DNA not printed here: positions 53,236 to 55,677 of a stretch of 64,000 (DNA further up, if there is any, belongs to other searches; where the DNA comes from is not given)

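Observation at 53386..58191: MtrCAB-like gene order: 9-heme cytochrome, 8-heme cytochrome, 713-aa beta-barrel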

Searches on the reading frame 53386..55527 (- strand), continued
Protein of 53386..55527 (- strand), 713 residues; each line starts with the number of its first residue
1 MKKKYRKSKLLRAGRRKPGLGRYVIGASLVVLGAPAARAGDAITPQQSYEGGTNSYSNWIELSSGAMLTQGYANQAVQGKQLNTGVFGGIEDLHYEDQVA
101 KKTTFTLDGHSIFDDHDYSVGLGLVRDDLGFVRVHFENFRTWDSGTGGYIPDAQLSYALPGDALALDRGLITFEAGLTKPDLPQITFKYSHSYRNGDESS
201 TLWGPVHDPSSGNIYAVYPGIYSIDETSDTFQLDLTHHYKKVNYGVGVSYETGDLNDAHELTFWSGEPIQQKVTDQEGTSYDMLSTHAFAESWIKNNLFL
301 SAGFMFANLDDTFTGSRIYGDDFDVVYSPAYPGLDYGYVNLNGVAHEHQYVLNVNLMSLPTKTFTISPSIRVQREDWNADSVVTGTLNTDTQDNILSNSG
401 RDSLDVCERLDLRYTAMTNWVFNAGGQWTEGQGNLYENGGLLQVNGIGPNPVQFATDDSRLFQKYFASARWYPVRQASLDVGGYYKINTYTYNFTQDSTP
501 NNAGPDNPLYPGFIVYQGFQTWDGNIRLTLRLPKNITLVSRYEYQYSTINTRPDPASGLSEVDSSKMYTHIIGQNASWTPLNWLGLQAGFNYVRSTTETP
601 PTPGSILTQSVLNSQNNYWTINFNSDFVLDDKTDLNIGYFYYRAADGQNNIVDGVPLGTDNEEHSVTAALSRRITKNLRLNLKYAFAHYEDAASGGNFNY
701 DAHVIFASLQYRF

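Call 59: find_encoding_contigs(protein=P0010, flank=9000, max_places=4)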
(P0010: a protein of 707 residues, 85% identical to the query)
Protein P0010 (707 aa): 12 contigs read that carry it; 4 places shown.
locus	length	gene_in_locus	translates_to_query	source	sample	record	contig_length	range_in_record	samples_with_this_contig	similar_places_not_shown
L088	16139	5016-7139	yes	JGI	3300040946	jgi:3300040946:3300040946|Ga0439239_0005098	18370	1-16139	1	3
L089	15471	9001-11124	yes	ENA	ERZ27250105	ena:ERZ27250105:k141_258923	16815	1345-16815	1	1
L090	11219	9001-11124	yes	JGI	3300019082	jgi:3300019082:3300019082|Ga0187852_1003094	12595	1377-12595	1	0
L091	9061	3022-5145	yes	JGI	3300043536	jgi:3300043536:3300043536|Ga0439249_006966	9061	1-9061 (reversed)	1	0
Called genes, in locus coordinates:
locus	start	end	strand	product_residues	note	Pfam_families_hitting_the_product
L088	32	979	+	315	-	-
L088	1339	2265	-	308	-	PF23357:DUF7088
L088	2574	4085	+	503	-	PF22113:Mtrc-MtrF_II-IV_dom (faint), PF14522:Cytochrome_C7 (faint), PF14537:Cytochrom_c3_2 (faint), PF09699:Paired_CXXCH_1 (faint), PF13435:Cytochrome_C554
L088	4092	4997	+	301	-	PF14522:Cytochrome_C7 (faint), PF14537:Cytochrom_c3_2 (faint), PF09699:Paired_CXXCH_1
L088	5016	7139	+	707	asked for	-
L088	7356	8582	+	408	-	-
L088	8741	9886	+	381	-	PF05140:ResB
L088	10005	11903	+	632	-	PF01578:Cytochrom_C_asm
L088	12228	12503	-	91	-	PF01541:GIY-YIG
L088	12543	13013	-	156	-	PF13495:Phage_int_SAM_4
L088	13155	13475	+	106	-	-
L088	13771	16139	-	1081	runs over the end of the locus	PF26449:DUF8128 (weak), PF01935:DUF87 (weak), PF10412:TrwB_AAD_bind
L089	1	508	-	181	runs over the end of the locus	PF07291:MauE, PF07681:DoxX (weak)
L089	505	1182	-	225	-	PF00581:Rhodanese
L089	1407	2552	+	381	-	PF05201:GlutR_N, PF02826:2-Hacid_dh_C (weak), PF01488:Shikimate_DH, PF03435:Sacchrp_dh_NADP (faint), PF03807:F420_oxidored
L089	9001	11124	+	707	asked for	-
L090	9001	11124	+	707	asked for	-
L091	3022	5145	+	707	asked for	-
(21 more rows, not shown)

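Call 82: search_protein_families(library=ncbifam, alignment_id=A2, max_evalue=0.01)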
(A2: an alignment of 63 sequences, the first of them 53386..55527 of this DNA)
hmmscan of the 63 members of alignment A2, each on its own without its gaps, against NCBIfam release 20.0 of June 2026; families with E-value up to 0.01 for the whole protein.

A. member 1, window:53386-55527:- (713 aa): 0 families

B. families by the number of members that match (of 63 scanned): 8 families
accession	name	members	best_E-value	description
NF041027.1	GSU2204_Se_pt_1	6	2.6e-06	GSU2204 family CXXCH-containing (seleno)protein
NF006188.0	PRK08324.1-1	1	0.00012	bifunctional aldolase/short-chain dehydrogenase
TIGR02632.1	RhaD_aldol-ADH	1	0.00063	bifunctional rhamnulose-1-phosphate aldolase/short-chain dehydrogenase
TIGR04565.1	OMP_myx_plus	1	0.0012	outer membrane beta-barrel domain-containing protein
TIGR03014.2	EpsL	1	0.0021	XrtB/PEP-CTERM-associated polysaccharide biosynthesis outer membrane protein EpsL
NF006189.0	PRK08324.1-3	1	0.003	bifunctional rhamnulose-1-phosphate aldolase/short-chain dehydrogenase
TIGR03016.1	pepcterm_hypo_1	1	0.0043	TIGR03016 family PEP-CTERM system-associated outer membrane protein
NF040984.1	BimA_first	1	0.0057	trimeric autotransporter actin-nucleating factor BimA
